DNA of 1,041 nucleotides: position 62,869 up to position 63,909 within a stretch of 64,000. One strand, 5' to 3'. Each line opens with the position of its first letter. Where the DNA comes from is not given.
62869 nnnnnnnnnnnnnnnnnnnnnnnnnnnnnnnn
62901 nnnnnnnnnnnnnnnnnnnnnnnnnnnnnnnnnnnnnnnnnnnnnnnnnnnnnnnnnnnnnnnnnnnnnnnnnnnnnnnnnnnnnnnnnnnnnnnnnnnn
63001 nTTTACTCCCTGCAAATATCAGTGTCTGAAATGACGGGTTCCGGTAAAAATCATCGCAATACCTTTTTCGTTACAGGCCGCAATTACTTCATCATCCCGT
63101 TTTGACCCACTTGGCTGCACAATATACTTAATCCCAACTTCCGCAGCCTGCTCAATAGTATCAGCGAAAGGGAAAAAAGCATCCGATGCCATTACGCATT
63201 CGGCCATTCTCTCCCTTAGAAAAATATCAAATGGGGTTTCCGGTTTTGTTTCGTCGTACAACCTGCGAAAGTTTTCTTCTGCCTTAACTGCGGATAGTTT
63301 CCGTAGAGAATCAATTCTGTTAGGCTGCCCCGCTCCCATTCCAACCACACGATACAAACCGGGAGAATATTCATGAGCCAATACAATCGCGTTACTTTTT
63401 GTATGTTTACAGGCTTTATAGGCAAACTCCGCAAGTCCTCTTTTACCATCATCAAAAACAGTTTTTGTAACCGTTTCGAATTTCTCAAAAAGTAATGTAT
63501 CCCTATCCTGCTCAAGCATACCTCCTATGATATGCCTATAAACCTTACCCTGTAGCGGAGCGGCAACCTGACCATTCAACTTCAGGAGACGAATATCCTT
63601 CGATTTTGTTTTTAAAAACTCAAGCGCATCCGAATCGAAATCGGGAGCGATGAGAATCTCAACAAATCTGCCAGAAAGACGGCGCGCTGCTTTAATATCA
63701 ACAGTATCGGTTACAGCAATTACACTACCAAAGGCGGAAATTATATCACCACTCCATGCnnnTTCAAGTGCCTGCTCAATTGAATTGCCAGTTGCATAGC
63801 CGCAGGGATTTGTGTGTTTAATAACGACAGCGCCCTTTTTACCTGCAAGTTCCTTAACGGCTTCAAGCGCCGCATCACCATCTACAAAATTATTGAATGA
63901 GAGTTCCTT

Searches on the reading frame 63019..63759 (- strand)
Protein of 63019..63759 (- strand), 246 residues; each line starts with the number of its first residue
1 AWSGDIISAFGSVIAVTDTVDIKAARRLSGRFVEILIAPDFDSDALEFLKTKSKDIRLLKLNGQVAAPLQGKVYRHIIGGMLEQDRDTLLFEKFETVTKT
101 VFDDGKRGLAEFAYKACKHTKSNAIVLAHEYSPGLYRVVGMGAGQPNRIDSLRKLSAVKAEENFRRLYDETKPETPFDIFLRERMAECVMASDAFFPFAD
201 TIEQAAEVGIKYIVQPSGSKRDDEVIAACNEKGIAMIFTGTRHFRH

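Call 28: search_protein_families(library=pfam, proteins=[window:63019-63759:-], max_evalue=0.001)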
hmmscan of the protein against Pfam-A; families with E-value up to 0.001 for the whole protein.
window:63019-63759:- (246 aa): 1 family
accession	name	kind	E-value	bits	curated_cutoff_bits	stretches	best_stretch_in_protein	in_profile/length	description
PF01808.24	AICARFT_IMPCHas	-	1.2e-38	133.7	25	1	1-153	159-306/311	AICARFT/IMPCHase bienzyme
